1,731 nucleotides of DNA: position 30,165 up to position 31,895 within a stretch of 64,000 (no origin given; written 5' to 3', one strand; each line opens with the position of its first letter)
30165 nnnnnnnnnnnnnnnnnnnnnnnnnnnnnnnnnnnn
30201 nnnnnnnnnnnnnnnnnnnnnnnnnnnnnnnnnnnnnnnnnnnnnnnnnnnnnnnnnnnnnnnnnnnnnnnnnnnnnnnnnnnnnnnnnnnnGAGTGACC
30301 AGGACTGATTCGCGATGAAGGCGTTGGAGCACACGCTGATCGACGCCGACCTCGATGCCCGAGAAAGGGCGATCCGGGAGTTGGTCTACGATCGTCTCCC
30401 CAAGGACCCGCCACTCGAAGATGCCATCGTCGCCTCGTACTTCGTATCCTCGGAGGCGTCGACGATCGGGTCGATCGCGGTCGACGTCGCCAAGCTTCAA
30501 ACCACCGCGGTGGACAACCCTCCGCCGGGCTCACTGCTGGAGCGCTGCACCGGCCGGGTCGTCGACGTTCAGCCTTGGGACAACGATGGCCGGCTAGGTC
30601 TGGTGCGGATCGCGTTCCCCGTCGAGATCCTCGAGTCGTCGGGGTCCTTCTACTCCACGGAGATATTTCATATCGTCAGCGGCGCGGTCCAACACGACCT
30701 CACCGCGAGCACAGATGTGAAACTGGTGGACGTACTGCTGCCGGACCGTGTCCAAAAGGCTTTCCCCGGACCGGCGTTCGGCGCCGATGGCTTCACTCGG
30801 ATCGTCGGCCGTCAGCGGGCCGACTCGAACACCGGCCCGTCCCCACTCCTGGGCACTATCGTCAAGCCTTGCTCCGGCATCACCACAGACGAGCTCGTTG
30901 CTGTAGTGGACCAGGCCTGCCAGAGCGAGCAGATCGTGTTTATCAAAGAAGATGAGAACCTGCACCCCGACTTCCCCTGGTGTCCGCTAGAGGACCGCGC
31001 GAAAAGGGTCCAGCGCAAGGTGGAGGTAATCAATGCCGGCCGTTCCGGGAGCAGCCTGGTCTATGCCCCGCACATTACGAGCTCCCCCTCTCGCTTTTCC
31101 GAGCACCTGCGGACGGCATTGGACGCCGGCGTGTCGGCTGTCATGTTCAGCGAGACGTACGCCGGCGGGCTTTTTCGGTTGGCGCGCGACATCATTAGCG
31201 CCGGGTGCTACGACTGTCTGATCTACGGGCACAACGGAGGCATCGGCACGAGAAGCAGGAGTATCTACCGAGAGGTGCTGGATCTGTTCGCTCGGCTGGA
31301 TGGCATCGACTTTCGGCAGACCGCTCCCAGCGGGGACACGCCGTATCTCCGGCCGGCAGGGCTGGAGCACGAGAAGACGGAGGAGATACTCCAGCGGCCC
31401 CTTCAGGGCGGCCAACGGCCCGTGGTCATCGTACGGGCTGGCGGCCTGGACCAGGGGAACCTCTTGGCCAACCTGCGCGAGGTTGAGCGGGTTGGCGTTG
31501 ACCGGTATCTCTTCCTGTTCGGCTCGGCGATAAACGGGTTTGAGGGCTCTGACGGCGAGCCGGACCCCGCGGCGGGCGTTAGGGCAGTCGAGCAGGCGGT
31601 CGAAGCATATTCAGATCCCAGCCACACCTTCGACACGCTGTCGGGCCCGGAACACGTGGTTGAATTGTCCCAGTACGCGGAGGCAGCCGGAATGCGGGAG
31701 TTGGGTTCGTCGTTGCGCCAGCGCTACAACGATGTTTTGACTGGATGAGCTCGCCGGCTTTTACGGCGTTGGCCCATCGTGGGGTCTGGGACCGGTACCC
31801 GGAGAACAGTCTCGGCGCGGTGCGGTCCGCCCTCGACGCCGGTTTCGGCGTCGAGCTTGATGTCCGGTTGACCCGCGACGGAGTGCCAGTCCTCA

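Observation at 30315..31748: RuBisCO-like protein (form IV type) embedded in a glycan-biosynthesis operon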

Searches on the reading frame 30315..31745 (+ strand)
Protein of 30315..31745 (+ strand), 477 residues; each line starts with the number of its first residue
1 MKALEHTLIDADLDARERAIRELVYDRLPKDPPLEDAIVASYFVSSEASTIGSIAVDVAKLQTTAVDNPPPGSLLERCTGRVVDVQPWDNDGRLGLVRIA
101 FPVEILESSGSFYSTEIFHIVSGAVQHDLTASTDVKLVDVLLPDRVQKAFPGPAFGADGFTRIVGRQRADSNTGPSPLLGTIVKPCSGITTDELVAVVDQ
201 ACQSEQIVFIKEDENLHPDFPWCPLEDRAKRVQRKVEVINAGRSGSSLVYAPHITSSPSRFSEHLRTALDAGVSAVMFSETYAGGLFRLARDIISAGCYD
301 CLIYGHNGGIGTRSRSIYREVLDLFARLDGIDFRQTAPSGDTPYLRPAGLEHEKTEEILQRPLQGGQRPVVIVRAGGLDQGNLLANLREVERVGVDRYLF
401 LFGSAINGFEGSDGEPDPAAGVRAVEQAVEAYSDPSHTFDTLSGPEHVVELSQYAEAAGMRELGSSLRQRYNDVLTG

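Call 3: search_protein_families(library=pfam, proteins=[window:30315-31745:+], max_evalue=10)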
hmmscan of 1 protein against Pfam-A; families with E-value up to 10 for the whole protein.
window:30315-31745:+ (477 aa): 3 families
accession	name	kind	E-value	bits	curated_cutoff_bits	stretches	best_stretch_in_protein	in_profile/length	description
PF00016.26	RuBisCO_large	-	1.9e-09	37.6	30.1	1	176-433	14-277/299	Ribulose bisphosphate carboxylase large chain, catalytic domain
PF01895.24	PhoU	-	0.16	12.8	23.5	1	9-60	33-87/89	PhoU domain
PF04781.17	DUF627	-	0.2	12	27.6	1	257-296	51-90/108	Protein of unknown function (DUF627)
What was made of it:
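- On RuBisCO large-subunit superfamily (Pfam PF00016): 37.6 bits against a gathering score of 30.1, E=1.9e-9 (call 3).
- Checked: Pfam RuBisCO_large: E=1.9e-9, 37.6 bits against a cutoff of 30.1, residues 176-433 (call 3).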

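Call 4: search_protein_families(library=ncbifam, proteins=[window:30315-31745:+], max_evalue=10)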
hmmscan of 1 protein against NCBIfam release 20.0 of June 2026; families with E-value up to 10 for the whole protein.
window:30315-31745:+ (477 aa): 6 families
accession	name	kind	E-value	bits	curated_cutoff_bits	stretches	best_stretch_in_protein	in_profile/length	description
TIGR03326.1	rubisco_III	equivalog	6.7e-22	77.9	497.45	1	33-434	9-405/426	type III ribulose-bisphosphate carboxylase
NF003252.0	PRK04208.1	subfamily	1.6e-18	66.5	438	1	74-332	69-317/468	ribulose-bisphosphate carboxylase large subunit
NF042437.1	OxoIsoapPDcar_OiaX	equivalog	1.9e-18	66.5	700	1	97-433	76-389/412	3-oxo-isoapionate-4-phosphate decarboxylase OiaX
NF007095.0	PRK09549.1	equivalog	2.2e-16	59.4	409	1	37-286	3-240/407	2,3-diketo-5-methylthiopentyl-1-phosphate enolase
NF010002.0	PRK13475.1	equivalog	1e-11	44.2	489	1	81-237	65-216/459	ribulose-bisphosphate carboxylase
TIGR03332.1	salvage_mtnW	equivalog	2.2e-08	33.1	513.6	1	114-286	85-245/407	2,3-diketo-5-methylthiopentyl-1-phosphate enolase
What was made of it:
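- On Bona fide RuBisCO (forms I-III): 77.9 against 497; 66.5 against 438; 44.2 against 489 (call 4).
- On IV-YkrW / MtnW enolase: 59.4 against 409 and 33.1 against 513.6 (call 4).
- On OiaX apiose-pathway RLP: 66.5 against 700 (call 4).
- Closest known: OiaX / OiaT RLPs of D-apiose catabolism. Same: They score similarly to the other RLP models (66.5 bits; call 4).
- OiaX is among the best NCBIfam matches (66.5 bits; call 4). The OiaX score is far below its cutoff (66.5 against 700; call 4). MtnW models also give weak hits (call 4). Scores are 78 bits against the rubisco_III cutoff of 497, and 59 and 33 against the MtnW cutoffs of 409 and 514 (call 4).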

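Call 5: search_solved_structures(query=window:30315-31745:+, max_evalue=10, show_alignments=3)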
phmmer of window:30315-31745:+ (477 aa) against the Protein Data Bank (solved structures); distinct sequences matched with E-value up to 10: 80 (the best 60 are shown).
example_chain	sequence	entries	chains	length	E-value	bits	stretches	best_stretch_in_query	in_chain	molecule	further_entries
6hun_A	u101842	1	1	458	2e-15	59.9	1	95-432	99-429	Ribulose bisphosphate carboxylase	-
8dht_A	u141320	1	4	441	2.1e-15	59.8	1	33-333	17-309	Ribulose bisphosphate carboxylase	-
4nas_A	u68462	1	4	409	5.5e-15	58.4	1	32-411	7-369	Ribulose-bisphosphate carboxylase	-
3a13_A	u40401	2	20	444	3.7e-13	52.4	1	95-432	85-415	Ribulose bisphosphate carboxylase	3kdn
3kdo_A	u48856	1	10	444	4.4e-13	52.1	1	95-432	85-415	Ribulose bisphosphate carboxylase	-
1geh_A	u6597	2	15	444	4.5e-13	52.1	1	95-432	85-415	RIBULOSE-1,5-BISPHOSPHATE CARBOXYLASE/OXYGENASE | Ribulose bisphosphate carboxylase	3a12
3wqp_A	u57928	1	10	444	6.6e-13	51.6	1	95-432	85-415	Ribulose bisphosphate carboxylase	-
3nwr_A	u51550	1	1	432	2.4e-10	43.1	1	121-430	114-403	A rubisco-like protein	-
2cwx_A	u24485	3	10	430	3.9e-10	42.4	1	89-433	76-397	Ribulose bisphosphate carboxylase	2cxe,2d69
3qfw_A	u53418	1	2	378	1.2e-09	40.9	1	35-284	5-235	Ribulose-1,5-bisphosphate carboxylase/oxygenase large subunit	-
1tel_A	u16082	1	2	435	2.3e-09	39.9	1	134-433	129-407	ribulose bisphosphate carboxylase, large subunit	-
1ykw_A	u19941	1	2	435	2.4e-09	39.8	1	134-433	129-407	RuBisCO-like protein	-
9z01_A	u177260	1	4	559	4.5e-09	38.9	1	94-322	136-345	Ribulose bisphosphate carboxylase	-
3fk4_A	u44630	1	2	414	8.2e-07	31.5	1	129-287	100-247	RuBisCO-like protein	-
6ura_A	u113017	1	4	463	8.6e-07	31.4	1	97-333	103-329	Ribulose bisphosphate carboxylase large chain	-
2qyg_A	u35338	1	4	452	2.4e-06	29.9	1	135-433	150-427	Ribulose bisphosphate carboxylase-like protein 2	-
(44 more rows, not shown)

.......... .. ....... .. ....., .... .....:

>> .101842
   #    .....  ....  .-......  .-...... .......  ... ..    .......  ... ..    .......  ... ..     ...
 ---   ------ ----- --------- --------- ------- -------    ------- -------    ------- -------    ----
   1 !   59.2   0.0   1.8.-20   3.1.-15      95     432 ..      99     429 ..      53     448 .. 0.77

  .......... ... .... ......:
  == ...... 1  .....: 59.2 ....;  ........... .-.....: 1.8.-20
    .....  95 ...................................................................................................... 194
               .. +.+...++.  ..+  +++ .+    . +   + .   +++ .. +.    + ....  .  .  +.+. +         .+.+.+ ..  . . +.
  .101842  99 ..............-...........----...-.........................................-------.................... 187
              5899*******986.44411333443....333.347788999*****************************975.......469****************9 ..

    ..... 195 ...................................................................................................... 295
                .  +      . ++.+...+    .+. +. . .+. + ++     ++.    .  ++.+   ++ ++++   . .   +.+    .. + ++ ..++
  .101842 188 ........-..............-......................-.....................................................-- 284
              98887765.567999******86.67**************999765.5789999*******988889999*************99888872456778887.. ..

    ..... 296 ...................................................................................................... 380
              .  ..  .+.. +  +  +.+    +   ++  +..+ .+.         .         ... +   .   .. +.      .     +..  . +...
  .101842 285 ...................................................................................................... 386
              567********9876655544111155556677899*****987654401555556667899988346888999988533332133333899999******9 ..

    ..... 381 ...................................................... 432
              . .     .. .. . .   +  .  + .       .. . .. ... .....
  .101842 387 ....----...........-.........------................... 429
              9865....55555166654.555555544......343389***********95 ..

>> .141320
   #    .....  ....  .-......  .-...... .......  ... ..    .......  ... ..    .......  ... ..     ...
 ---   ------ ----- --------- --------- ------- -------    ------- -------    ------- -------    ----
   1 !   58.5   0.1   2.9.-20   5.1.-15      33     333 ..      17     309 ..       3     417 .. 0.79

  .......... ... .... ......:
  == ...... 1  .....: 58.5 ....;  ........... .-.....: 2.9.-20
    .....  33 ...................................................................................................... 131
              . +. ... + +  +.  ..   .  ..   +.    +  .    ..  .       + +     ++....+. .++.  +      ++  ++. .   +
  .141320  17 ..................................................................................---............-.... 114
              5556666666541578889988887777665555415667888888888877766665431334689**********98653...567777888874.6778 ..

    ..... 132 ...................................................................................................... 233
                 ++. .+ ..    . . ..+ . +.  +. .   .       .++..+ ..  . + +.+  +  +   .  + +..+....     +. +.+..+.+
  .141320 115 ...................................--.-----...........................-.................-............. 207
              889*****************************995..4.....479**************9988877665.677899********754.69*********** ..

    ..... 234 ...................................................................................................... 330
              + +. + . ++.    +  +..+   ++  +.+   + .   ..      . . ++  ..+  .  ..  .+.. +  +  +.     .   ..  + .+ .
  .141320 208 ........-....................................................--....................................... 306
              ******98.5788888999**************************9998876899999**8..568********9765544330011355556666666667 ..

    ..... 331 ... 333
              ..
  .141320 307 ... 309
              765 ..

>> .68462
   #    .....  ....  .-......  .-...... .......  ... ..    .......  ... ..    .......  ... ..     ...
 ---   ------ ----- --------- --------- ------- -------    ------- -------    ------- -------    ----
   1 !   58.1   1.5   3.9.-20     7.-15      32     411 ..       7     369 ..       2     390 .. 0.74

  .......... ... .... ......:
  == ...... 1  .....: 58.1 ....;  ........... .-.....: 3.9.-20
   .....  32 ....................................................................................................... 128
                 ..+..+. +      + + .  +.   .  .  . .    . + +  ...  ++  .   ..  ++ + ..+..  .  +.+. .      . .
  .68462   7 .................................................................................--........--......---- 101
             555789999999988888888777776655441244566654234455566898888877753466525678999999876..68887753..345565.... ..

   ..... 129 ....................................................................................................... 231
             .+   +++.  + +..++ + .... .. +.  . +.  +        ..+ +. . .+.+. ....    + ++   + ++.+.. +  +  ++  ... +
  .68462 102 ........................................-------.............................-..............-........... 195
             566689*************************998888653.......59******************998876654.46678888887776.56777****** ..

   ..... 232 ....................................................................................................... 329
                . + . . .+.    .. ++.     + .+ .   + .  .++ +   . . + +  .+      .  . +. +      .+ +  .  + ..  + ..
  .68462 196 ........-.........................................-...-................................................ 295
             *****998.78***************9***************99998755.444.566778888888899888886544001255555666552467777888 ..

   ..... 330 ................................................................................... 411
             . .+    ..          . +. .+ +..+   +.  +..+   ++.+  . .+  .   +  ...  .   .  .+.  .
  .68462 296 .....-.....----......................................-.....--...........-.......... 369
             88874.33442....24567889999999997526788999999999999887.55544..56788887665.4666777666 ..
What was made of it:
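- Checked: phmmer against PDB: about 2e-15 to form III RuBisCOs (call 5).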

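Call 9: find_homologous_proteins(query=window:30315-31745:+, max_evalue=0.001)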
Query window:30315-31745:+ (477 aa): 1269 proteins with E <= 0.001 among 8000 candidates; the best 120 are listed.
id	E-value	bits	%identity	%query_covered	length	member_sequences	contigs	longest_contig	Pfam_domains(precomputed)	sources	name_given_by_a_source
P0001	0.0e+0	1071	100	100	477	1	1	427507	PF00016.27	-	-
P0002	2.7e-162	559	56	98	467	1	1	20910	PF00016.27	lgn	-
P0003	9.9e-131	455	47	97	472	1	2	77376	PF00016.27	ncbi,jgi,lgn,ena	-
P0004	4.7e-122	426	46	97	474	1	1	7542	PF00016.27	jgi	jgi:ribulose-bisphosphate carboxylase large chain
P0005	1.9e-120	421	47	96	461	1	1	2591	PF00016.27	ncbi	-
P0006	4.0e-119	417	47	99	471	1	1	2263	PF00016.27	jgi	-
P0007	1.3e-118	415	45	96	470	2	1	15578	PF00016.27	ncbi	ncbi:MAG: RuBisCO large subunit C-terminal-like domain-containing protein [Armatimonadota bacterium]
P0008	1.9e-117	411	45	97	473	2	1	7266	PF00016.27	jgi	-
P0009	3.8e-117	410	45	97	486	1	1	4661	PF00016.27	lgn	-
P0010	2.1e-116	408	45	99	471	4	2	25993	PF00016.27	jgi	-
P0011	1.5e-115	405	45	97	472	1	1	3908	PF00016.27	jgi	jgi:ribulose-bisphosphate carboxylase large chain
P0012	3.5e-115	404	45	97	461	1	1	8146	PF00016.27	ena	-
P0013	3.7e-115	404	46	97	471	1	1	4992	PF00016.27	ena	-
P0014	8.8e-115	402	44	97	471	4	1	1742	PF00016.27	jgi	jgi:ribulose 1,5-bisphosphate carboxylase large subunit-like protein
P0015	2.8e-114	401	44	99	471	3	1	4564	PF00016.27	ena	-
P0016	5.2e-114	400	46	97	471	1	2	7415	PF00016.27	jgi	jgi:ribulose 1,5-bisphosphate carboxylase large subunit-like protein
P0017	1.0e-113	399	45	97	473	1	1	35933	PF00016.27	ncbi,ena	-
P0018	1.1e-113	399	43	97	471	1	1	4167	PF00016.27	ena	-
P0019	1.2e-113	399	42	99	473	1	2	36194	PF00016.27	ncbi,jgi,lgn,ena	-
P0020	2.1e-113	398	44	98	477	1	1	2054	PF00016.27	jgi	-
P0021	3.1e-113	397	43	98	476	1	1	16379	PF00016.27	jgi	jgi:ribulose-bisphosphate carboxylase large chain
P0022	4.1e-113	397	44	99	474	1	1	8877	PF00016.27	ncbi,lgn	-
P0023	4.2e-113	397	42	100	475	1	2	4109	PF00016.27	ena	-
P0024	4.3e-113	397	42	96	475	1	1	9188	PF00016.27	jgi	jgi:ribulose-bisphosphate carboxylase large chain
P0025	5.0e-113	397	46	99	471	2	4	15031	PF00016.27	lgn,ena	-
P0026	6.9e-113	396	44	99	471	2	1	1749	PF00016.27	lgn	-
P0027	7.8e-113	396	44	96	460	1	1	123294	PF00016.27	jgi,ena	-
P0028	8.4e-113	396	44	99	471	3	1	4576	PF00016.27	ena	-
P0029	8.8e-113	396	44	97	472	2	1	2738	PF00016.27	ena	-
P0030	1.6e-112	395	43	99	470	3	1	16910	PF00016.27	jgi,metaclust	metaclust:\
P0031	1.7e-112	395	43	99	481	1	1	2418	PF00016.27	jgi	jgi:ribulose 1,5-bisphosphate carboxylase large subunit-like protein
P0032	2.6e-112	394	43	99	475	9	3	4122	PF00016.27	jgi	jgi:ribulose-bisphosphate carboxylase large chain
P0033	2.8e-112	394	43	97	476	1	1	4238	PF00016.27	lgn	-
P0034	2.9e-112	394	44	99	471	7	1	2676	PF00016.27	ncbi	-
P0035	3.0e-112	394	44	97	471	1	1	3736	PF00016.27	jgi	jgi:ribulose 1,5-bisphosphate carboxylase large subunit-like protein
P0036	3.2e-112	394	42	99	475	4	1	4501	PF00016.27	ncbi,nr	ncbi:MAG TPA: RuBisCO large subunit C-terminal-like domain-containing protein [Gemmataceae bacterium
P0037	3.4e-112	394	44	96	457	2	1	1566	PF00016.27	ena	-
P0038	4.1e-112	394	44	96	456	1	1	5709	PF00016.27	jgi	-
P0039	6.1e-112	393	43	97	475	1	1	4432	PF00016.27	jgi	jgi:ribulose-bisphosphate carboxylase large chain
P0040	7.8e-112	393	43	99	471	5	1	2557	PF00016.27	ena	-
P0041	8.2e-112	393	44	98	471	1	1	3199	PF00016.27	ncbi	ncbi:MAG: RuBisCO large subunit C-terminal-like domain-containing protein [Planctomycetota bacterium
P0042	1.1e-111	392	45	96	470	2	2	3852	PF00016.27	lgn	-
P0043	1.3e-111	392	43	97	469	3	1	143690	PF00016.27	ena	-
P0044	1.7e-111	392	44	99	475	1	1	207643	PF00016.27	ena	-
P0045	2.0e-111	391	44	99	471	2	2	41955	PF00016.27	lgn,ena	-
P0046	2.1e-111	391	42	99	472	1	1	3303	PF00016.27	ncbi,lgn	ncbi:MAG: RuBisCO large subunit C-terminal-like domain-containing protein [Victivallales bacterium]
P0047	2.6e-111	391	44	97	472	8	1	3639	PF00016.27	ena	-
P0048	3.5e-111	390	43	97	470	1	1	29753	PF00016.27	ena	-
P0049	3.9e-111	390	43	98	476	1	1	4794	PF00016.27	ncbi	-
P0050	3.9e-111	390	43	99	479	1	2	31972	PF00016.27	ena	-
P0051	4.4e-111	390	42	100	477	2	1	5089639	PF00016.27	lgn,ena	-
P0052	4.8e-111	390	45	96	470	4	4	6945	PF00016.27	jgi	-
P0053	6.2e-111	390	44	96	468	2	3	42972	PF00016.27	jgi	jgi:ribulose 1,5-bisphosphate carboxylase large subunit-like protein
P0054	6.5e-111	390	44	96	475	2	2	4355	PF00016.27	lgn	-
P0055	6.9e-111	390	42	99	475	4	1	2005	PF00016.27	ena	-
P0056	8.4e-111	389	43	97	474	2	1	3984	PF00016.27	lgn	-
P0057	8.9e-111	389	42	99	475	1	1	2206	PF00016.27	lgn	-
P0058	1.0e-110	389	41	99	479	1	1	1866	PF00016.27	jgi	jgi:ribulose 1,5-bisphosphate carboxylase large subunit-like protein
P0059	1.5e-110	388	42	99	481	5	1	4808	PF00016.27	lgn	-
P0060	1.6e-110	388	42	97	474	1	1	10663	PF00016.27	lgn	-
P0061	1.7e-110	388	43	99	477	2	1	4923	PF00016.27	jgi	jgi:ribulose-bisphosphate carboxylase large chain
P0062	1.7e-110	388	43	96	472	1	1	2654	PF00016.27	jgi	jgi:ribulose-bisphosphate carboxylase large chain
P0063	1.8e-110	388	45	97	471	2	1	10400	PF00016.27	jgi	-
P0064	1.9e-110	388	44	96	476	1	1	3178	PF00016.27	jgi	jgi:ribulose-bisphosphate carboxylase large chain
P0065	1.9e-110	388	43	97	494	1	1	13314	PF00016.27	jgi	jgi:ribulose-bisphosphate carboxylase large chain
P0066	2.4e-110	388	45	99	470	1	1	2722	PF00016.27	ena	-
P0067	3.2e-110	387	42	97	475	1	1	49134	PF00016.27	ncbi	-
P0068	4.0e-110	387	45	97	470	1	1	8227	PF00016.27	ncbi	ncbi:MAG: RuBisCO large subunit C-terminal-like domain-containing protein [Planctomycetota bacterium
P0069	4.2e-110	387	43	98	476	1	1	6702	PF00016.27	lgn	-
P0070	4.2e-110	387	43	98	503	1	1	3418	PF00016.27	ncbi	-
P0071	4.2e-110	387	44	97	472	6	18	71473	PF00016.27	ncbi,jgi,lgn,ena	ncbi:MAG: RuBisCO large subunit C-terminal-like domain-containing protein [Verrucomicrobiota bacteri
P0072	4.5e-110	387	44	97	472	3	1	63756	PF00016.27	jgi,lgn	jgi:ribulose 1,5-bisphosphate carboxylase large subunit-like protein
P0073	5.4e-110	387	43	97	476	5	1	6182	PF00016.27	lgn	-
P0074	6.4e-110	386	43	99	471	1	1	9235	PF00016.27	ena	-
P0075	6.6e-110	386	42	99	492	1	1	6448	PF00016.27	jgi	jgi:ribulose 1,5-bisphosphate carboxylase large subunit-like protein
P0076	6.9e-110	386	41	100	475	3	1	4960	PF00016.27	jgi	-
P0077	7.7e-110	386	44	97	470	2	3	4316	PF00016.27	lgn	-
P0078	7.7e-110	386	42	97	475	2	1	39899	PF00016.27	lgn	-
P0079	7.9e-110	386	42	97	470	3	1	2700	PF00016.27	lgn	-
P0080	8.6e-110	386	44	99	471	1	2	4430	PF00016.27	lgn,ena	-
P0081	1.1e-109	386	44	98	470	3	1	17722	PF00016.27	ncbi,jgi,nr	ncbi:MAG: RuBisCO large subunit C-terminal-like domain-containing protein [Thermoguttaceae bacterium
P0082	1.4e-109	385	41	98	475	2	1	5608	PF00016.27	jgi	jgi:ribulose 1,5-bisphosphate carboxylase large subunit-like protein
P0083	1.5e-109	385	43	96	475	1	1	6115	PF00016.27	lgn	-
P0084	1.5e-109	385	44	97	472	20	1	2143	PF00016.27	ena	-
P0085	1.6e-109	385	42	99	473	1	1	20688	PF00016.27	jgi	jgi:ribulose 1,5-bisphosphate carboxylase large subunit-like protein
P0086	1.7e-109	385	45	97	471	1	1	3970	PF00016.27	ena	-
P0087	1.8e-109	385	42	99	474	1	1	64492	PF00016.27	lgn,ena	-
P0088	1.8e-109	385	45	96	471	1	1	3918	PF00016.27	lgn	-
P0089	2.4e-109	384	43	98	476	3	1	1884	PF00016.27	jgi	jgi:ribulose 1,5-bisphosphate carboxylase large subunit-like protein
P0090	2.6e-109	384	40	100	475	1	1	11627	PF00016.27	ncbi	-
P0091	2.9e-109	384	43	98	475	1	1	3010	PF00016.27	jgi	jgi:ribulose-bisphosphate carboxylase large chain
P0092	3.0e-109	384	42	97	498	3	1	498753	PF00016.27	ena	-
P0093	3.2e-109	384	41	99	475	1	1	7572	PF00016.27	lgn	-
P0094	3.4e-109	384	42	97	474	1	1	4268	PF00016.27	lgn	-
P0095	3.6e-109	384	41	99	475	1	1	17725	PF00016.27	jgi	jgi:ribulose 1,5-bisphosphate carboxylase large subunit-like protein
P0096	3.9e-109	384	43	98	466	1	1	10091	PF00016.27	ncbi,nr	ncbi:MAG: RuBisCO large subunit C-terminal-like domain-containing protein [Armatimonadetes bacterium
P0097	4.1e-109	384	42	97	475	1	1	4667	PF00016.27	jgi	jgi:ribulose-bisphosphate carboxylase large chain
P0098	4.2e-109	384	43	97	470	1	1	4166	PF00016.27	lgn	-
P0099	4.2e-109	384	43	97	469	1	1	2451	PF00016.27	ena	-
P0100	4.5e-109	384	43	99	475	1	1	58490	PF00016.27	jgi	jgi:ribulose-bisphosphate carboxylase large chain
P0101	4.6e-109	384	41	99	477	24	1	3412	PF00016.27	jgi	-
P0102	4.8e-109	383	43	96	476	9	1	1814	PF00016.27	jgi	jgi:ribulose-bisphosphate carboxylase large chain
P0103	4.8e-109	383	42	97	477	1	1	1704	PF00016.27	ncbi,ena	-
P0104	5.3e-109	383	41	98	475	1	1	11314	PF00016.27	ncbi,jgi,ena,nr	ncbi:MAG TPA: RuBisCO large subunit C-terminal-like domain-containing protein [Candidatus Acidoferru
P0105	5.8e-109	383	41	98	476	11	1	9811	PF00016.27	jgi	jgi:ribulose 1,5-bisphosphate carboxylase large subunit-like protein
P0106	6.7e-109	383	41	98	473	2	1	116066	PF00016.27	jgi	jgi:ribulose-bisphosphate carboxylase large chain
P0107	7.5e-109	383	44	98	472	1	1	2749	PF00016.27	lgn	-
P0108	7.5e-109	383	42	100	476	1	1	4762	PF00016.27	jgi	jgi:ribulose-bisphosphate carboxylase large chain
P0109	7.9e-109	383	42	100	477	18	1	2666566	PF00016.27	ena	-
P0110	8.6e-109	383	41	99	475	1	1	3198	PF00016.27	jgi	jgi:ribulose 1,5-bisphosphate carboxylase large subunit-like protein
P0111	1.3e-108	382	41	99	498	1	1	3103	PF00016.27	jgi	jgi:ribulose 1,5-bisphosphate carboxylase large subunit-like protein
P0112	1.3e-108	382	43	98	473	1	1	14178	PF00016.27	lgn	-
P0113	1.5e-108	382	43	97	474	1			PF00016.27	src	-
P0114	1.5e-108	382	43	97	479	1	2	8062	PF00016.27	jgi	jgi:ribulose 1,5-bisphosphate carboxylase large subunit-like protein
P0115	1.5e-108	382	42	97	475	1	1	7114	PF00016.27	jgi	jgi:ribulose 1,5-bisphosphate carboxylase large subunit-like protein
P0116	1.8e-108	382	41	98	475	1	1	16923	PF00016.27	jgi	jgi:ribulose 1,5-bisphosphate carboxylase large subunit-like protein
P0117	1.9e-108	382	41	97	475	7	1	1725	PF00016.27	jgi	-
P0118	1.9e-108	381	41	100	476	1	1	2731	PF00016.27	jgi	-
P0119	2.0e-108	381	43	96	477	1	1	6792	PF00016.27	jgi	jgi:ribulose 1,5-bisphosphate carboxylase large subunit-like protein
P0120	2.0e-108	381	42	98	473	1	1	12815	PF00016.27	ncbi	-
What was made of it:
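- On RuBisCO large-subunit superfamily (Pfam PF00016): All 120 listed homologues carry PF00016 (call 9).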
